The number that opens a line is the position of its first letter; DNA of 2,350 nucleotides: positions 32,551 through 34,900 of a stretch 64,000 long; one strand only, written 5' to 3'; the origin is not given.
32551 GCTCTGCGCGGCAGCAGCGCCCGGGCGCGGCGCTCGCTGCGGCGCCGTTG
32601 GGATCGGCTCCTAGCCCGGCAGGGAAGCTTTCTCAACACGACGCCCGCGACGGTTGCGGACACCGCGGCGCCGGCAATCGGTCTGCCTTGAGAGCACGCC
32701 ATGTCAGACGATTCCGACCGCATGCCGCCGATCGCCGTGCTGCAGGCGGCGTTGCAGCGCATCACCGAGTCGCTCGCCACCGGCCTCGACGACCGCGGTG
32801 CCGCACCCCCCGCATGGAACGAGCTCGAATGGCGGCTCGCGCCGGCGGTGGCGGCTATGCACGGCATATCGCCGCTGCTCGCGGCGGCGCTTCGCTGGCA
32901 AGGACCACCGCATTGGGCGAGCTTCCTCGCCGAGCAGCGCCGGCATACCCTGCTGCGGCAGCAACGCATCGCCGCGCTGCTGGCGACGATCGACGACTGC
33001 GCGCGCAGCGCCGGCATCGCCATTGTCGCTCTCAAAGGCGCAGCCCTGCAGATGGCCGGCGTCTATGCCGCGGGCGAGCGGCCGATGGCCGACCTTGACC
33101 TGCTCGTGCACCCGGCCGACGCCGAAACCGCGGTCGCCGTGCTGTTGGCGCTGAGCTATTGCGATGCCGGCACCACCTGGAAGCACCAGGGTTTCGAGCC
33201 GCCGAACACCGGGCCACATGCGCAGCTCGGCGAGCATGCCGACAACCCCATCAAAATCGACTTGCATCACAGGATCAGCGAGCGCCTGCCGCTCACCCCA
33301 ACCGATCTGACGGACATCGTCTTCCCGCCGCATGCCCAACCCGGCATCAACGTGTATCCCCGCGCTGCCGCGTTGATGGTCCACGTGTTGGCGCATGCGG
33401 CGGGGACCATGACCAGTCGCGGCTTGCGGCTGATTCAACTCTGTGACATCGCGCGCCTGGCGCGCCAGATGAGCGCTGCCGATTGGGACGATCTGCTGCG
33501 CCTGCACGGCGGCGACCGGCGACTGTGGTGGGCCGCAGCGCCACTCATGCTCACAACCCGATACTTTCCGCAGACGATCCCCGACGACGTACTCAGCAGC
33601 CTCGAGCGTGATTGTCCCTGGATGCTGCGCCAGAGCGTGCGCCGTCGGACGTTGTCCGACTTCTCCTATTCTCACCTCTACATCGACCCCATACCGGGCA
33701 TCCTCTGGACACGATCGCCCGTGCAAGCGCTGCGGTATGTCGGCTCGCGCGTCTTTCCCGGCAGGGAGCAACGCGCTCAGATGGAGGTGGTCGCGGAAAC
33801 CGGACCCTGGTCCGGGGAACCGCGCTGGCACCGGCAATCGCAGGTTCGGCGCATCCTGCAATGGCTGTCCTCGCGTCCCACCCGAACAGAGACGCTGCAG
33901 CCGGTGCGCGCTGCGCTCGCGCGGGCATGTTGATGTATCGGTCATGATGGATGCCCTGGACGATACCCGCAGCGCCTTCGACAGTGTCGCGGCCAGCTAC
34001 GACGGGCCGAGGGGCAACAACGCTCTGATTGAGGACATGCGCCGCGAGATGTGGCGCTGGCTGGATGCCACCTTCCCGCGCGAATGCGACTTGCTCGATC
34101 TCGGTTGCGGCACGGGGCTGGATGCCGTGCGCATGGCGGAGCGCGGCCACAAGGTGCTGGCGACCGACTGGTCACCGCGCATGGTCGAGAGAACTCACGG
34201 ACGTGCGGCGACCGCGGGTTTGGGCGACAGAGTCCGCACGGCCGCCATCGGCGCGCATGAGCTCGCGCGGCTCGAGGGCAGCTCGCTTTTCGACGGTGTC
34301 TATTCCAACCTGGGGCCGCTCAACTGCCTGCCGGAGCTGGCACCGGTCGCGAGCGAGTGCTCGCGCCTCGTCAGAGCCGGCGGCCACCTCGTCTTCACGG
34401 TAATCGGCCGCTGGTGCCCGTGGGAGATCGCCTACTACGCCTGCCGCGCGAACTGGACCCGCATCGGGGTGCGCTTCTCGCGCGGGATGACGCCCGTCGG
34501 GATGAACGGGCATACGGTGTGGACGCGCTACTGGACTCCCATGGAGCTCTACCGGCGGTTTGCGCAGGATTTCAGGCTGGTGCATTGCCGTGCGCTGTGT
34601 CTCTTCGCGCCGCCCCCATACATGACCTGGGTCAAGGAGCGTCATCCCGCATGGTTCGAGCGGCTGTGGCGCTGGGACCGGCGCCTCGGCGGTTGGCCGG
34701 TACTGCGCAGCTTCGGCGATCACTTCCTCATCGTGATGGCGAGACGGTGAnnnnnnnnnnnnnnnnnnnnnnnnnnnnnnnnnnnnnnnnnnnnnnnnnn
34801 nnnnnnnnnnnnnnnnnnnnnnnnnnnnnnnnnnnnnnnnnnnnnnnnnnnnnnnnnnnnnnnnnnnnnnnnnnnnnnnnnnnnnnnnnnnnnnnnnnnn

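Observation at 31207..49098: Orphan ~18 kb tailoring-enzyme island with three radical SAM enzymes, three methyltransferases, three glycosyltransferases and an HprK-like kinase, but no recognisable scaffold gene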

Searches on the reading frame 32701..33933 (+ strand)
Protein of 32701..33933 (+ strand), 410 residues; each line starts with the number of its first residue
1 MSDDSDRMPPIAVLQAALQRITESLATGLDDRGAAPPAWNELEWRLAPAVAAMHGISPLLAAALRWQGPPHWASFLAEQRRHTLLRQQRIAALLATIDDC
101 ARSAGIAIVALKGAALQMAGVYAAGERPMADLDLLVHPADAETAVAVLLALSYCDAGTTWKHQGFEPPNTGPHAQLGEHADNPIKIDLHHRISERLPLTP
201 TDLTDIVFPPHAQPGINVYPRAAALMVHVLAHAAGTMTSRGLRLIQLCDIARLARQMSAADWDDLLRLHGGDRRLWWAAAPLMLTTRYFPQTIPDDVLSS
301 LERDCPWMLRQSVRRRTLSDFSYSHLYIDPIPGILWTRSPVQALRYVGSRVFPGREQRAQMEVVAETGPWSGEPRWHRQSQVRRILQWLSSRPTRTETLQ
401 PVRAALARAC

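Call 5: search_protein_families(library=pfam, proteins=[window:32701-33933:+], max_evalue=0.01)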
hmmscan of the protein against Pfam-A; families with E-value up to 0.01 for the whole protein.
window:32701-33933:+ (410 aa): 1 family
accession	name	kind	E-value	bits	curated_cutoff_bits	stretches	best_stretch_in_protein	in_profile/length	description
PF14907.12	NTP_transf_5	-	2.9e-34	119.2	31.2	1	41-267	2-226/249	Uncharacterised nucleotidyltransferase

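Call 7: search_protein_families(library=ncbifam, proteins=[window:32701-33933:+], max_evalue=0.01)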
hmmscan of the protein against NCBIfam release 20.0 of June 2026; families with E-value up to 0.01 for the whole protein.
window:32701-33933:+ (410 aa): 0 families

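Call 49: search_solved_structures(query=window:32701-33933:+, max_evalue=1, show_alignments=1)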
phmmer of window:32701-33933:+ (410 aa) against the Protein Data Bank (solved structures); distinct sequences matched with E-value up to 1: 0.

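Call 57: find_homologous_proteins(query=window:32701-33933:+)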
Query window:32701-33933:+ (410 aa): 799 proteins with E <= 0.001 among 8000 candidates; the best 120 are listed.
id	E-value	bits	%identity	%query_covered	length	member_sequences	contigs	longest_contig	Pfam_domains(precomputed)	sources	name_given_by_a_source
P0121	6.1e-274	926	100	100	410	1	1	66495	PF14907.13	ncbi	ncbi:MAG: nucleotidyltransferase family protein [Steroidobacteraceae bacterium]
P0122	1.7e-229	780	86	100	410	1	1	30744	PF14907.13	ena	-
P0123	3.3e-228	775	83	100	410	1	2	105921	PF14907.13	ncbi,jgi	ncbi:MAG TPA: nucleotidyltransferase family protein [Steroidobacteraceae bacterium]|jgi:hypothetical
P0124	1.0e-226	771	83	100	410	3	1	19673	PF14907.13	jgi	jgi:hypothetical protein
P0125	1.4e-225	767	84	100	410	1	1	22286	PF14907.13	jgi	jgi:Uncharacterised nucleotidyltransferase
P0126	4.8e-224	762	83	100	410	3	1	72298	PF14907.13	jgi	jgi:hypothetical protein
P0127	6.0e-224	761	83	100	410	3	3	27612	PF14907.13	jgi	jgi:Uncharacterised nucleotidyltransferase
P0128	1.4e-223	760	83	100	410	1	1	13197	PF14907.13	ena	-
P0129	7.6e-221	751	82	100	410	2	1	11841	PF14907.13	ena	-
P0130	1.0e-220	751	82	100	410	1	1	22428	PF14907.13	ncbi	ncbi:MAG: nucleotidyltransferase family protein [Steroidobacteraceae bacterium]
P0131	6.8e-220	748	82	100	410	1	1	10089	PF14907.13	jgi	-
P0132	1.5e-219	747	82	100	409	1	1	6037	PF14907.13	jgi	jgi:hypothetical protein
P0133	3.5e-219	746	81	100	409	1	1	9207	PF14907.13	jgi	jgi:Uncharacterised nucleotidyltransferase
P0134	2.3e-218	743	80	100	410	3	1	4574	PF14907.13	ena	-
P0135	3.1e-218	743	82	100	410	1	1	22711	PF14907.13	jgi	jgi:hypothetical protein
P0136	1.7e-217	740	81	100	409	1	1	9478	PF14907.13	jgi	jgi:hypothetical protein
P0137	5.6e-217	738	79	100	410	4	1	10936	PF14907.13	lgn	-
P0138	2.2e-216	736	80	100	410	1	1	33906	PF14907.13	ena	-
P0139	1.6e-215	734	79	100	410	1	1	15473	PF14907.13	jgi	jgi:Uncharacterised nucleotidyltransferase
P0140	3.4e-215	733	81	99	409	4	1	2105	PF14907.13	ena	-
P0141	6.7e-215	732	81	100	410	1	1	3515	PF14907.13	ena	-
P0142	8.7e-215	731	79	100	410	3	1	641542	PF14907.13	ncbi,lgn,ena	-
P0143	2.9e-214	730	80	100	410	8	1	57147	PF14907.13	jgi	-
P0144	1.5e-213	727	80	100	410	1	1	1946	PF14907.13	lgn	-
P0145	2.7e-213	726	79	100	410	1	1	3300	PF14907.13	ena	-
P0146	4.2e-213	726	80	100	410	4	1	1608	PF14907.13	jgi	-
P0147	5.0e-213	725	82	98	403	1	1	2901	PF14907.13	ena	-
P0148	7.7e-213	725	79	100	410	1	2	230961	PF14907.13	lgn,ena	-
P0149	8.3e-213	725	78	100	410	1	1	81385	PF14907.13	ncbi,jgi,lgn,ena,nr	ncbi:MAG TPA: nucleotidyltransferase family protein [Steroidobacteraceae bacterium]|nr:nucleotidyltr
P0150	1.1e-212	724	79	100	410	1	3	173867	PF14907.13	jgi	jgi:hypothetical protein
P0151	4.0e-212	722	78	100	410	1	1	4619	PF14907.13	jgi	jgi:hypothetical protein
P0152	4.1e-212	722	80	100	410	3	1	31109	PF14907.13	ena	-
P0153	7.3e-212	722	79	100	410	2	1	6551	PF14907.13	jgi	jgi:hypothetical protein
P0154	8.6e-212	721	79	100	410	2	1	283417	PF14907.13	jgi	jgi:hypothetical protein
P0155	1.1e-211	721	78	100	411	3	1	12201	PF14907.13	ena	-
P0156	1.6e-211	721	79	100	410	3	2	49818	PF14907.13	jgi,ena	-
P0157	1.6e-211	720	79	100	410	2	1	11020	PF14907.13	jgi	jgi:hypothetical protein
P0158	2.3e-211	720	78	100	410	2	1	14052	PF14907.13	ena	-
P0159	3.6e-211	719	77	99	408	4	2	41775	PF14907.13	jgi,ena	-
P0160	6.5e-211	718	78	100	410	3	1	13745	PF14907.13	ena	-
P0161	1.7e-210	717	78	100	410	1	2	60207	PF14907.13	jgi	jgi:hypothetical protein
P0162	1.8e-210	717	78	100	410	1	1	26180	PF14907.13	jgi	jgi:hypothetical protein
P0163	3.1e-210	716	79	100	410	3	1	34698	PF14907.13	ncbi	-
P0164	4.9e-210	716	79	100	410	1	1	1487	PF14907.13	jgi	-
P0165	8.6e-210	715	78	100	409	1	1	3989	PF14907.13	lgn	-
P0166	3.4e-209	713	78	100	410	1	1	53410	PF14907.13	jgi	jgi:Uncharacterised nucleotidyltransferase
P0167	4.2e-209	713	78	100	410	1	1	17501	PF14907.13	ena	-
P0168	4.4e-209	712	78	100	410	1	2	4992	PF14907.13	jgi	jgi:hypothetical protein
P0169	4.6e-209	712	78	100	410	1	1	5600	PF14907.13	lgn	-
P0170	8.0e-209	712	79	100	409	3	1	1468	PF14907.13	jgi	jgi:Uncharacterised nucleotidyltransferase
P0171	9.2e-209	711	78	100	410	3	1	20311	PF14907.13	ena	-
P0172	1.9e-208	710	78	100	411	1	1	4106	PF14907.13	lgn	-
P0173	3.2e-208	710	77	100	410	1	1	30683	PF14907.13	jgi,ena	-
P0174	7.1e-208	708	78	100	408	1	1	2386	PF14907.13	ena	-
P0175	1.0e-207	708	79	98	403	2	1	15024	PF14907.13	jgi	jgi:hypothetical protein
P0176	3.5e-207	706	77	100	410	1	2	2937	PF14907.13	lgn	-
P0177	3.5e-207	706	77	99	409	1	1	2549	PF14907.13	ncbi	ncbi:MAG: nucleotidyltransferase family protein [Acetobacteraceae bacterium]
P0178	3.9e-207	706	77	100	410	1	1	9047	PF14907.13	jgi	jgi:hypothetical protein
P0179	4.3e-207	706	76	100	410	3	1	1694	PF14907.13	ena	-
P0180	7.8e-207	705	76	100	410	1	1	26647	PF14907.13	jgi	jgi:Uncharacterised nucleotidyltransferase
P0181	9.2e-207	705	77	100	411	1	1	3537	PF14907.13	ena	-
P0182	1.4e-206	704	77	100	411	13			PF14907.13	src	-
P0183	2.6e-206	703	76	100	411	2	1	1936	PF14907.13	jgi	jgi:hypothetical protein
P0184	4.5e-206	703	76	100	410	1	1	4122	PF14907.13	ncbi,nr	ncbi:MAG TPA: nucleotidyltransferase family protein [Steroidobacteraceae bacterium]|nr:nucleotidyltr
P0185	1.2e-205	701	78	100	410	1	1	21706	PF14907.13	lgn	-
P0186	1.2e-205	701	75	100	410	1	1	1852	PF14907.13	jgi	jgi:hypothetical protein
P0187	2.0e-205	700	77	100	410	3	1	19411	PF14907.13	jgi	jgi:hypothetical protein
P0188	5.3e-205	699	77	100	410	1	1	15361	PF14907.13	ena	-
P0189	9.8e-205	698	77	100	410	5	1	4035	PF14907.13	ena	-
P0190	1.8e-204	697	77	100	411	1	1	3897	PF14907.13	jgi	jgi:putative nucleotidyltransferase-like protein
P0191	2.0e-204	697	76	99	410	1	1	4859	PF14907.13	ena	-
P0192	2.8e-204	697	77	100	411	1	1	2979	PF14907.13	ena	-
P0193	4.2e-204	696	76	100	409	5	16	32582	PF14907.13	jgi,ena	jgi:hypothetical protein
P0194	4.4e-204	696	76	100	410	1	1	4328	PF14907.13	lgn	-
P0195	5.6e-204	696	75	100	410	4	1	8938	PF14907.13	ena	-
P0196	1.4e-203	694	76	98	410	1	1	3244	PF14907.13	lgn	-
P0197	8.4e-203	692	76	100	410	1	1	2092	PF14907.13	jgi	jgi:hypothetical protein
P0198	8.9e-203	692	75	99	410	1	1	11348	PF14907.13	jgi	jgi:hypothetical protein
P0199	1.1e-202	691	76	100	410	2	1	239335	PF14907.13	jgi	jgi:Uncharacterised nucleotidyltransferase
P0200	3.9e-202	690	75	99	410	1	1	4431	PF14907.13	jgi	jgi:hypothetical protein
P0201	9.1e-202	688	75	100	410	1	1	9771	PF14907.13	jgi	jgi:hypothetical protein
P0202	1.1e-200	685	75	100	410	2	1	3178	PF14907.13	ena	-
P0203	2.2e-200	684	75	100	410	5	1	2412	PF14907.13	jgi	jgi:hypothetical protein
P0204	8.1e-200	682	76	100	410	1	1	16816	PF14907.13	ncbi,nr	ncbi:MAG TPA: nucleotidyltransferase family protein [Steroidobacteraceae bacterium]|nr:nucleotidyltr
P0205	1.5e-199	681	77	100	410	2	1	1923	PF14907.13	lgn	-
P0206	2.4e-199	680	74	100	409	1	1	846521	PF14907.13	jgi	jgi:hypothetical protein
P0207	7.0e-199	679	75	100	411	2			PF14907.13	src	-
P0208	4.2e-198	676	73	100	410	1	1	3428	PF14907.13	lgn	-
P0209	7.8e-198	675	74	100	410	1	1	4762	PF14907.13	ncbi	-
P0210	1.1e-197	675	73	100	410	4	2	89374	PF14907.13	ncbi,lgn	ncbi:MAG: nucleotidyltransferase family protein [Steroidobacteraceae bacterium]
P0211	1.3e-197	675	73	100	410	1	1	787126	PF14907.13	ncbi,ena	-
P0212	6.4e-197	672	75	100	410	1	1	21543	PF14907.13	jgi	jgi:Uncharacterised nucleotidyltransferase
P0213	8.8e-195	665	73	100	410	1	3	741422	PF14907.13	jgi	jgi:hypothetical protein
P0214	1.7e-194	664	73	100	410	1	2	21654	PF14907.13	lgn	-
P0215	4.4e-193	660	73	99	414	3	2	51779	PF14907.13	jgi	jgi:hypothetical protein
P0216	6.0e-192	656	80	87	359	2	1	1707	PF14907.13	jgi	jgi:hypothetical protein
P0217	4.7e-190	650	71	100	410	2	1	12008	PF14907.13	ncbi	-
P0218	5.0e-190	650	73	98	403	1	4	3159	PF14907.13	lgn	-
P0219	2.8e-188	644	72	100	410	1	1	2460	PF14907.13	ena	-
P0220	3.8e-188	644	72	100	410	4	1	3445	PF14907.13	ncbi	-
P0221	4.2e-188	643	71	100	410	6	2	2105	PF14907.13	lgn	-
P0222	1.4e-187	642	70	100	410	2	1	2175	PF14907.13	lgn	-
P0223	2.4e-187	641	70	100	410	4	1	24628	PF14907.13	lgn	-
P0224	1.7e-186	638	68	100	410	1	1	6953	PF14907.13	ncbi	-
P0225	2.6e-185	634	69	99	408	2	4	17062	PF14907.13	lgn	-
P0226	2.1e-184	631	69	100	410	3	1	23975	PF14907.13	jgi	jgi:hypothetical protein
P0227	5.2e-184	630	70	100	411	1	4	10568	PF14907.13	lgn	-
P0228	1.4e-183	628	69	100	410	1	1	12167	PF14907.13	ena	-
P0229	2.1e-182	625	69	100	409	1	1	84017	PF14907.13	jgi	jgi:hypothetical protein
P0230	1.2e-181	622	71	97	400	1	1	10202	PF14907.13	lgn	-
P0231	1.7e-181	622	69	98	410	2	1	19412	PF14907.13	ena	-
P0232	2.0e-181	621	68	100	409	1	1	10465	PF14907.13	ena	-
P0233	3.0e-181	621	70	100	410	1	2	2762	PF14907.13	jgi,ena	-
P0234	4.5e-181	620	70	100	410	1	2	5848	PF14907.13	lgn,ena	-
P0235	1.5e-180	619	69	100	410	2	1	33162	PF14907.13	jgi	jgi:hypothetical protein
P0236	2.7e-179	614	70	98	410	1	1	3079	PF14907.13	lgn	-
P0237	3.6e-177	607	67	100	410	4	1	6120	PF14907.13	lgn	-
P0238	6.9e-177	606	70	97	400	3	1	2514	PF14907.13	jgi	jgi:hypothetical protein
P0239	4.2e-174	597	67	100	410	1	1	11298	PF14907.13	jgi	jgi:hypothetical protein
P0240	3.2e-172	591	77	83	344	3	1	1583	PF14907.13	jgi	jgi:hypothetical protein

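Call 92: predict_structure(alignment_id=A5)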
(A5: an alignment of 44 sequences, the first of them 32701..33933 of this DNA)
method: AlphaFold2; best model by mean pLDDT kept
length: 410 residues; sequences in the alignment: 44
mean_pLDDT: 78.0   pTM: 0.81
mean pLDDT of the five models: 78.0, 73.2, 72.6, 71.1, 69.7
residues with pLDDT >= 90: 150; 70-90: 140; 50-70: 70; < 50: 50
segments of 3 or more residues with pLDDT < 50: 1-6, 156-158, 160-177, 327-330, 366-370, 389-397
pLDDT, mean of each block of 10 residues (from residue 1): 50 82 90 83 90 91 85 89 87 91 95 92 88 90 84 53 37 44 75 74 89 94 96 85 93 97 94 89 95 94 89 85 60 70 70 55 49 59 53 48 63
secondary structure, 60 per line:
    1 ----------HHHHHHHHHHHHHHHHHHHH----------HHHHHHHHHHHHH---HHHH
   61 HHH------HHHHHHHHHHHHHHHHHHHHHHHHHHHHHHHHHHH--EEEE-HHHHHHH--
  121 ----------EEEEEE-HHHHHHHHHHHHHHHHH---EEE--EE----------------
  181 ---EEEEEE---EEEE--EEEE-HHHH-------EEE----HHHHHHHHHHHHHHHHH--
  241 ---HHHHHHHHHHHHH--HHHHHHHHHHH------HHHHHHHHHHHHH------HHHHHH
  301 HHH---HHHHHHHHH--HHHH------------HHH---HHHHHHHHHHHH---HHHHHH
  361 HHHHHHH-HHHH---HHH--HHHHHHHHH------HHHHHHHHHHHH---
elements in order: H11-30 H41-53 H57-63 H70-104 E107-110 H112-118 E131-136 H138-154 E158-160 E184-189 E193-196 E199-202 H204-207 E215-217 H222-238 H244-256 H259-269 H276-288 H295-303 H307-315 H318-321 H340-351 H355-367 H369-372 H381-389 H396-407

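Call 94: fold_search(model_id=the predicted structure, library=pdb)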
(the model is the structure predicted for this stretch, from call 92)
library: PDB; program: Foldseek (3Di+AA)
matches with E <= 10: 113; with E <= 0.001: 0
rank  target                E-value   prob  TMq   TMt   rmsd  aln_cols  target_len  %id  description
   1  5kqj_MODEL_1_A        5.6e-01  0.91  0.29  0.58   7.3       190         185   12  Solution Structure of Antibiotic-Resistance Factor ANT(2'')-Ia Reveals Substrate-Regulated Conformation Dynami (released 2017-07-12)
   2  6yvr_AAA              8.4e-01  0.03  0.10  0.09  25.2       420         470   10  Crystal structure of the neurotensin receptor 1 in complex with the peptide full agonist NTS8-13 (released 2021-02-10)
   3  6j7n                  8.8e-01  0.13  0.19  0.25  15.8       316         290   12  Crystal structure of toxin TglT (unusual type guanylyltransferase-like toxin, Rv1045) mutant D82A co-expressed with TakA (released 2020-05-13)
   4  6osa_R                9.7e-01  0.03  0.12  0.13  24.3       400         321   12  human Neurotensin Receptor 1 (hNTSR1) - Gi1 Protein Complex in non-canonical conformation (NC state) (released 2019-07-10)
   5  7vkt_A                1.3e+00  0.03  0.12  0.15  22.9       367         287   12  cryo-EM structure of LTB4-bound BLT1 in complex with Gi protein (released 2022-03-09)
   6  5cfs                  1.4e+00  0.47  0.27  0.55   9.0       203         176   11  Crystal Structure of ANT(2")-Ia in complex with AMPCPP and tobramycin (released 2016-03-16)
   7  5cfu                  1.5e+00  0.54  0.26  0.55   8.6       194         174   11  Crystal Structure of ANT(2")-Ia in complex with adenylyl-2"-tobramycin (released 2016-07-20)
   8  6ig4_A                1.9e+00  0.02  0.11  0.14  16.0       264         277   10  Structure of mitochondrial CDP-DAG synthase Tam41, delta 74 (released 2019-07-10)
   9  4cek                  2.5e+00  0.08  0.14  0.22  16.2       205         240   12  Crystal structure of the second MIF4G domain of human nonsense mediated decay factor UPF2 (released 2013-12-11)
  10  8uh3_D                2.6e+00  0.02  0.10  0.13  20.6       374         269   11  Serotonin 1E receptor (5-HT1eR)-Gi1 Complex bound with Setiptiline (released 2024-05-01)
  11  7eib_A                2.6e+00  0.02  0.10  0.12  23.4       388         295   12  Cryo-EM structure of the type 1 bradykinin receptor in complex with the des-Arg10-kallidin and an Gq protein (released 2021-10-13)
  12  7wq3_R                2.6e+00  0.01  0.10  0.12  23.3       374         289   12  Galanin-bound galanin receptor 1 in complex with Gi (released 2022-04-20)
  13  5cwr_B                2.7e+00  0.07  0.19  0.23  14.4       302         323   10  Crystal Structure of human DNA polymerase lambda L431A mutant in complex with a one nucleotide DNA gap and dCTP (released 2016-02-24)
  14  8zqe_R                2.7e+00  0.02  0.10  0.13  23.0       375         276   10  Cryo-EM structure of the GPR15L(C11)-bound GPR15 complex (released 2024-07-10)
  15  9l8l_R                2.9e+00  0.01  0.09  0.13  20.9       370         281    9  Structure of GPCR megacomplex bound to agonists (released 2025-12-31)
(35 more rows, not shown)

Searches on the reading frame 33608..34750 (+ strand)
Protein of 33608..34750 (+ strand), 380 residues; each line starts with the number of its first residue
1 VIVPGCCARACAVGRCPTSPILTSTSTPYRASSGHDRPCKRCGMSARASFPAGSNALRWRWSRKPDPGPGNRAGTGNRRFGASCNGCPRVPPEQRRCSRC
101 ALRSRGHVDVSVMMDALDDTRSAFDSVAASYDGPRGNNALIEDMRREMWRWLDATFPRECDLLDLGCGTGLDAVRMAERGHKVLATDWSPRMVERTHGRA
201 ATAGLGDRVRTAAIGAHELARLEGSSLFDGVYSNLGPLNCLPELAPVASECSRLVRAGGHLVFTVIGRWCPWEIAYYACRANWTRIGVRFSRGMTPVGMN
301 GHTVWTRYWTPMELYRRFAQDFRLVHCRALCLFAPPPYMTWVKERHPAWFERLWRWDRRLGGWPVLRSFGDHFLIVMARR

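Call 5: search_protein_families(library=pfam, proteins=[window:33608-34750:+], max_evalue=0.01)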
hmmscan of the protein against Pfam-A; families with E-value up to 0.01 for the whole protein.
window:33608-34750:+ (380 aa): 7 families
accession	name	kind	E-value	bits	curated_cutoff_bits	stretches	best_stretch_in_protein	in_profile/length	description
PF13649.12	Methyltransf_25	-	1.2e-13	51.9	27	1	163-259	2-97/97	Methyltransferase domain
PF08241.18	Methyltransf_11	-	4.8e-12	46.8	21.2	1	163-263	1-95/95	Methyltransferase domain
PF08242.18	Methyltransf_12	-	9.5e-10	39.5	30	1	163-261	1-98/98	Methyltransferase domain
PF13847.12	Methyltransf_31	-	3.9e-09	36.8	27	1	160-267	5-113/145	Methyltransferase domain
PF13489.12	Methyltransf_23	-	6.1e-06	26.5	27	1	142-270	3-123/164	Methyltransferase domain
PF05724.17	TPMT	-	0.0012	19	26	1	162-196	41-75/218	Thiopurine S-methyltransferase (TPMT)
PF05958.17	tRNA_U5-meth_tr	-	0.0038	16.7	23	1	144-201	186-244/357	tRNA (Uracil-5-)-methyltransferase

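Call 7: search_protein_families(library=ncbifam, proteins=[window:33608-34750:+], max_evalue=0.01)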
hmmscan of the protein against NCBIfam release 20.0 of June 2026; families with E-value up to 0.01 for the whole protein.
window:33608-34750:+ (380 aa): 29 families (the best 25 are shown)
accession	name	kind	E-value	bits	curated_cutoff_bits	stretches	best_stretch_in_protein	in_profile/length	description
NF043040.1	corrin_prot_MT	hypoth_equivalog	2e-16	60.1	180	1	148-262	30-146/216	corrinoid protein-associated methyltransferase CpaM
TIGR02021.1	BchM-ChlM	equivalog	2.6e-10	40.1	158.9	1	142-210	38-106/218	magnesium protoporphyrin IX methyltransferase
NF045649.1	2X_seleno_MduS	exception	4.8e-09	35.7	380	1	161-265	44-149/338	methyltransferase domain-containing selenoprotein MduS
NF001241.0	PRK00216.1-2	equivalog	1.9e-08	34.2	327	1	118-264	11-148/231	demethylmenaquinone methyltransferase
NF007610.0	PRK10258.1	equivalog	2.5e-08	33.6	342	1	160-266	44-141/251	malonyl-ACP O-methyltransferase BioC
NF041537.1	ArsM_AhpD_UU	exception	8.4e-08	31.4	510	1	162-263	80-180/345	arsenite methyltransferase/AhpD domain selenoprotein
TIGR02072.1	BioC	equivalog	9.6e-08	32.1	184.95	1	124-267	2-136/244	malonyl-ACP O-methyltransferase BioC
TIGR01983.1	UbiG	equivalog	1.3e-07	31.2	102.95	1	158-268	49-156/228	bifunctional 2-polyprenyl-6-hydroxyphenol methylase/3-demethylubiquinol 3-O-methyltransferase UbiG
TIGR01934.1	MenG_MenH_UbiE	subfamily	3.9e-07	29.6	158.35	1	123-262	4-140/223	ubiquinone/menaquinone biosynthesis methyltransferase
NF008264.0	PRK11036.1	equivalog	5e-07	29.5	366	1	152-220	38-106/261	tRNA uridine 5-oxyacetic acid(34) methyltransferase CmoM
NF045667.1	MTase_DVU1556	equivalog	1.3e-06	28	155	1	155-264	19-120/213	DVU_1556 family methyltransferase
NF040539.1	AST_met_ArsM_2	exception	1.5e-06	28.3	240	1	162-266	60-166/262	putative arsinothricin biosynthesis methyltransferase ArsM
NF041820.1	daptide_MTase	equivalog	1.7e-06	27.7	175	1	155-208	33-88/243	daptide-type RiPP biosynthesis methyltransferase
NF041536.1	ArsM_DUF2284_UU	exception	3e-06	25.8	575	1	161-263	79-180/459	arsenite methyltransferase/DUF2284 domain selenoprotein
NF047649.1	MTase_UXPK_star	exception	1.8e-05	23.9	460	1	162-263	81-181/283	methyltransferase/UXPK-star double selenoprotein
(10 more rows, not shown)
